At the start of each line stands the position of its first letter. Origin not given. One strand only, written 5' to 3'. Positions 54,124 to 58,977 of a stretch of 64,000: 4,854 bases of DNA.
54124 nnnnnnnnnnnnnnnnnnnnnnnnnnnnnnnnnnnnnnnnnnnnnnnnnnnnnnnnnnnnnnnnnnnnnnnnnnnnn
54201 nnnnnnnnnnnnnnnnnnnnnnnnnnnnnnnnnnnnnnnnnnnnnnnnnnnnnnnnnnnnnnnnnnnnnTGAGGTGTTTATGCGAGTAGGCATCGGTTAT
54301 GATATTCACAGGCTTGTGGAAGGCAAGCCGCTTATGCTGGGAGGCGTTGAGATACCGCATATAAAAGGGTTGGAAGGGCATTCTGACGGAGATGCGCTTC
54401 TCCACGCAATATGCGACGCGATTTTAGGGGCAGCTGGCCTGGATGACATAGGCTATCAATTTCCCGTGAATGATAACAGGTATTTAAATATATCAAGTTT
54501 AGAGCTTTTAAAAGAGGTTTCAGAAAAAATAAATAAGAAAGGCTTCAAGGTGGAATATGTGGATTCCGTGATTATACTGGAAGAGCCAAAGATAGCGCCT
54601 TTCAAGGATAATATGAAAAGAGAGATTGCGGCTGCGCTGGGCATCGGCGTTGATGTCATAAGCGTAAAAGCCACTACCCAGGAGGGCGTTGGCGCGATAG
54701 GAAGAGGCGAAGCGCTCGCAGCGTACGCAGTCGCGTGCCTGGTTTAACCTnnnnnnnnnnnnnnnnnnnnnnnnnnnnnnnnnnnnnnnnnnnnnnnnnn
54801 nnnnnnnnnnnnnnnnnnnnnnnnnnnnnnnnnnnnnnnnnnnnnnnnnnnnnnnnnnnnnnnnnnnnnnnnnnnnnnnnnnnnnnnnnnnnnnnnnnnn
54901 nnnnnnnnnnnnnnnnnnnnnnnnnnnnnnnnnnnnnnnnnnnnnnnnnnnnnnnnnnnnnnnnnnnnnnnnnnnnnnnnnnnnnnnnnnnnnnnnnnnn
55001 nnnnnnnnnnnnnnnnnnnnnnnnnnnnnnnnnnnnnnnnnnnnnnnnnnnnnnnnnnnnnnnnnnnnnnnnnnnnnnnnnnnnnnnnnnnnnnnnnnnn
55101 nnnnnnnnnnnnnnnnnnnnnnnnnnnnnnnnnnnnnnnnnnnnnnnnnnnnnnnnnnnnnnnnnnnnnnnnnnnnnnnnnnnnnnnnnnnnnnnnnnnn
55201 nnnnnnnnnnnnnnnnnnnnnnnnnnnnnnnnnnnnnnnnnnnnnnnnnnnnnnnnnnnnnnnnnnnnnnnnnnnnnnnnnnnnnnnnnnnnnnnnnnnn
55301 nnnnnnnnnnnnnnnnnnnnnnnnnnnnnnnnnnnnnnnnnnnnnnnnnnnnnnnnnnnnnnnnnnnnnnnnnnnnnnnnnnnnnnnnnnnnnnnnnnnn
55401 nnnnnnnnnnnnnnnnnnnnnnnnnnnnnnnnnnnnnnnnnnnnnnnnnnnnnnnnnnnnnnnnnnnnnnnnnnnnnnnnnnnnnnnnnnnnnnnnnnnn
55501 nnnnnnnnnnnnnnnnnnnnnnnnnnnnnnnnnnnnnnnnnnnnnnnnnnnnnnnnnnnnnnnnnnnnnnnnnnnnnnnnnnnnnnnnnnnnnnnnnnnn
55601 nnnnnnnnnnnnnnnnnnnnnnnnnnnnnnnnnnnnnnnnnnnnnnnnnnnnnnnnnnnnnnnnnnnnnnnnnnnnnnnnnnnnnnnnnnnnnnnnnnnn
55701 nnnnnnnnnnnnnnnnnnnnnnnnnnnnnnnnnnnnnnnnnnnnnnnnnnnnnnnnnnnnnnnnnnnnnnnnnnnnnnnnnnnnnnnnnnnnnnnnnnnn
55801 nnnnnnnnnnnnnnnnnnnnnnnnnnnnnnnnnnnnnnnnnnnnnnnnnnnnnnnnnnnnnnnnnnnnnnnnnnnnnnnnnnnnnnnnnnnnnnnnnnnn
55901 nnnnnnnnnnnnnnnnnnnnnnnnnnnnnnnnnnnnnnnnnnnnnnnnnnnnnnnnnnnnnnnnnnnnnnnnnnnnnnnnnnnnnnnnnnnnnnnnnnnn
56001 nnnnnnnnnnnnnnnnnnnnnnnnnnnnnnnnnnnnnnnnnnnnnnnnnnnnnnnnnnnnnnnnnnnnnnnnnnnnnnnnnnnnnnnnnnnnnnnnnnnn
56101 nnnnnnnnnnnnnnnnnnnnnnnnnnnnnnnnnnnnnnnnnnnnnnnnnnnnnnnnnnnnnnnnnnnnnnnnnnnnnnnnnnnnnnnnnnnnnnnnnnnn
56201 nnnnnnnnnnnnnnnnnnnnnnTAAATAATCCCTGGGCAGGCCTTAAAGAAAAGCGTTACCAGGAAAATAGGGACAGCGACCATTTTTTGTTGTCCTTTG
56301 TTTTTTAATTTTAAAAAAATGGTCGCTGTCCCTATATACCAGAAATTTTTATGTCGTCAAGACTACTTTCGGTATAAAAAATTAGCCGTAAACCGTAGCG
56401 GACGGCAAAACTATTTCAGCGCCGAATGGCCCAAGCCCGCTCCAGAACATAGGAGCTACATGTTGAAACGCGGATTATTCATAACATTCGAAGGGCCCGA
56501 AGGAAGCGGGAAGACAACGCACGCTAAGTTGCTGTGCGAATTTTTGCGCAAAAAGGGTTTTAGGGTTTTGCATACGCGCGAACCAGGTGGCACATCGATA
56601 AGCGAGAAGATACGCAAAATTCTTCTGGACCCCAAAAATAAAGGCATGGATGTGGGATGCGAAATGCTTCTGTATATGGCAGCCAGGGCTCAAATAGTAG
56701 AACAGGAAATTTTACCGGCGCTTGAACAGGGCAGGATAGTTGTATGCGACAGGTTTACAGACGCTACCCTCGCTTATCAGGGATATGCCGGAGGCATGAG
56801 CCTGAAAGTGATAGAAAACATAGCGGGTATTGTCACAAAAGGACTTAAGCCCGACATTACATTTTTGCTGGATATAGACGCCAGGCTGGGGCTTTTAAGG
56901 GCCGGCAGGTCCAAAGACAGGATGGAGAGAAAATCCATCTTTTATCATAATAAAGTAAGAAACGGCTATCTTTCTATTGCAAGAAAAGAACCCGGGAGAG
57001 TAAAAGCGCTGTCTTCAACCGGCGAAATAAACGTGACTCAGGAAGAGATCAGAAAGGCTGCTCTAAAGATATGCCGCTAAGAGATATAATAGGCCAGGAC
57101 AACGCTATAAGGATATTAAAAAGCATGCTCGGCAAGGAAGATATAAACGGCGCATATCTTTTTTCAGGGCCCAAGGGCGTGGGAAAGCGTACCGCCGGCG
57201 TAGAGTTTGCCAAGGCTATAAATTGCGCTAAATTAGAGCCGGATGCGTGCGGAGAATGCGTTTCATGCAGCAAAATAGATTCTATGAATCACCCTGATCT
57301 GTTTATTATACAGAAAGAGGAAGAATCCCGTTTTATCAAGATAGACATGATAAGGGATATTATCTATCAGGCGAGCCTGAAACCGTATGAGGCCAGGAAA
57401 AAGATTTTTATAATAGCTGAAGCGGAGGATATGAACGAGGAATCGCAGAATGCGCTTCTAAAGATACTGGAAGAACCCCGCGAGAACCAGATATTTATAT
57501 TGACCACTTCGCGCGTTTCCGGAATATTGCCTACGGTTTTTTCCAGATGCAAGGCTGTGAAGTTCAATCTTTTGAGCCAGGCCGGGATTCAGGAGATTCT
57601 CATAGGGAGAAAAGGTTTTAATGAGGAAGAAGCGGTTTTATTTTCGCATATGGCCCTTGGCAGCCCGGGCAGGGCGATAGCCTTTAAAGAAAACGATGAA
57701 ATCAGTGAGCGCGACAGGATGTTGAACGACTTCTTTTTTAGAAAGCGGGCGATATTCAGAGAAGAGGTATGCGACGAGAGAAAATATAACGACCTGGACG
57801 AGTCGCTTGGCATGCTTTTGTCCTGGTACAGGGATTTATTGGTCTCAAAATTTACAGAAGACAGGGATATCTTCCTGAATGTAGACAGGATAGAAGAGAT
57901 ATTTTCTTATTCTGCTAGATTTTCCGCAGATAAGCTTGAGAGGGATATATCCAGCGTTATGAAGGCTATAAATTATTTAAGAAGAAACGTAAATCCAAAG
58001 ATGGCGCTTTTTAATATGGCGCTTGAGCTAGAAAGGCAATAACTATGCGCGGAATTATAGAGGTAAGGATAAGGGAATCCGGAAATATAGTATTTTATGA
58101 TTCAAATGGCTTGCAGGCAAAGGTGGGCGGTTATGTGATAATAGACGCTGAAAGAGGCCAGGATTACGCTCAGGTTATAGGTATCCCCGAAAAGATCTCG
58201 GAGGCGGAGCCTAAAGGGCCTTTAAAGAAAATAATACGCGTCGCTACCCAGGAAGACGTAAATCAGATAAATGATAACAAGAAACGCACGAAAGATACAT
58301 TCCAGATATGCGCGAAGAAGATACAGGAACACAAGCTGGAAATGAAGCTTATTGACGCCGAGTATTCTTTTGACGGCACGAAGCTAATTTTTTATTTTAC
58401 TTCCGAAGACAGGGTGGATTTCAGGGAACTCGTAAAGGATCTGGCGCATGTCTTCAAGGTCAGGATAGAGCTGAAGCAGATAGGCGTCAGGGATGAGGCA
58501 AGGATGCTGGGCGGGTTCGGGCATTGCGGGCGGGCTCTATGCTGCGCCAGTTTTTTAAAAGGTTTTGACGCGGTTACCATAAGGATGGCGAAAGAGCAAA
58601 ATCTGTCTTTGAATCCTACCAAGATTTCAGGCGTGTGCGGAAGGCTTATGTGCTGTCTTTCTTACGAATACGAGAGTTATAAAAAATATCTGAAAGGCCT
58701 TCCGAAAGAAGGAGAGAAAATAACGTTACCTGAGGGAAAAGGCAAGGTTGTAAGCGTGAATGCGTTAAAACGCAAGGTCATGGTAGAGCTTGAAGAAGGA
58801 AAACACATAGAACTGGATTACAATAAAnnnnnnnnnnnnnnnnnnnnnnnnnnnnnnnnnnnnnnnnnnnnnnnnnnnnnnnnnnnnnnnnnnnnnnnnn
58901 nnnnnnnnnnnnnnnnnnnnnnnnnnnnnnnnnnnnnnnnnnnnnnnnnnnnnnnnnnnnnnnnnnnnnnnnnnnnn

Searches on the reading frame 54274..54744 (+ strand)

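Call 82: search_protein_families(library=pfam, proteins=[window:54274-54744:+], max_evalue=0.0001)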
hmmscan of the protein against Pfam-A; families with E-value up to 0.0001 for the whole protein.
window:54274-54744:+ (157 aa): 1 family
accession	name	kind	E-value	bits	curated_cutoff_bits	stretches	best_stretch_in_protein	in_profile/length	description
PF02542.21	YgbB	-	1.3e-62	211.2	26.7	1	3-156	1-154/155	YgbB family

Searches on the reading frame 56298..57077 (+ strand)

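Call 82: search_protein_families(library=pfam, proteins=[window:56298-57077:+], max_evalue=0.0001)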
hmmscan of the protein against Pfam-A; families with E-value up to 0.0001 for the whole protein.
window:56298-57077:+ (260 aa): 2 families
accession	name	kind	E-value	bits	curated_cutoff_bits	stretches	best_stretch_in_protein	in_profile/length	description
PF02223.23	Thymidylate_kin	-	1.4e-45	155.7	27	1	64-251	1-185/185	Thymidylate kinase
PF13521.12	AAA_28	-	7.8e-06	26.6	27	1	62-195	2-120/164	AAA domain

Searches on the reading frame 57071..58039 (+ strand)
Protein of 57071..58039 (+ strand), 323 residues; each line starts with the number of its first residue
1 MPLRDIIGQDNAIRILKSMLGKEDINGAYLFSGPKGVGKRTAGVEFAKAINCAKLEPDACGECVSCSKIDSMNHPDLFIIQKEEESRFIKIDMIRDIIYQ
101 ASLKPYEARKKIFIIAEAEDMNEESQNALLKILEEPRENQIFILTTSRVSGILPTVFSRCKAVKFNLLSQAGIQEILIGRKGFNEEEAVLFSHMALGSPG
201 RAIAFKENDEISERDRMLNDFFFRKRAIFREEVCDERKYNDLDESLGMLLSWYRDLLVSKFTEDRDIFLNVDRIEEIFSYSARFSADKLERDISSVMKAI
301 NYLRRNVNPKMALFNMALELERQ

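Call 82: search_protein_families(library=pfam, proteins=[window:57071-58039:+], max_evalue=0.0001)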
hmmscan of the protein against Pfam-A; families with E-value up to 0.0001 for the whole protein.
window:57071-58039:+ (323 aa): 3 families
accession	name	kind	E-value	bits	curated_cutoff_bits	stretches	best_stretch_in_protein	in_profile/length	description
PF13177.12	DNA_pol3_delta2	-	2.3e-51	174.4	27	1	8-166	1-158/161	DNA polymerase III, delta subunit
PF09115.15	DNApol3-delta_C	-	1.7e-07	32.1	21.7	1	237-321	31-116/117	DNA polymerase III, delta subunit, C terminal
PF00004.35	AAA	-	6.2e-07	30.4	21.2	1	30-161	2-124/131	ATPase family associated with various cellular activities (AAA)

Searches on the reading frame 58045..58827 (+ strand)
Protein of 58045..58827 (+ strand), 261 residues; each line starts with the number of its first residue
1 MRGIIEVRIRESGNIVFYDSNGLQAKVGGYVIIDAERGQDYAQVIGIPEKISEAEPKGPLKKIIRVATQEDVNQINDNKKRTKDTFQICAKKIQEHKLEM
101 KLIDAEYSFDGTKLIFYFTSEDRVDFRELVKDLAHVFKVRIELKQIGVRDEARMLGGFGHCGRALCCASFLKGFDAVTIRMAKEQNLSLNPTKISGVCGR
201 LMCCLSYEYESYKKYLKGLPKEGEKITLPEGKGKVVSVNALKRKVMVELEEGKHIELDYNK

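Call 83: search_protein_families(library=pfam, proteins=[window:58045-58827:+], max_evalue=0.01)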
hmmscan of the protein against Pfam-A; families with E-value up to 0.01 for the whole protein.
window:58045-58827:+ (261 aa): 1 family
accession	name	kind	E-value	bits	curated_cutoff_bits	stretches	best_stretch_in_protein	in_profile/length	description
PF04468.17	PSP1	-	5.2e-37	126.5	27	1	61-146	1-86/86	PSP1 C-terminal conserved region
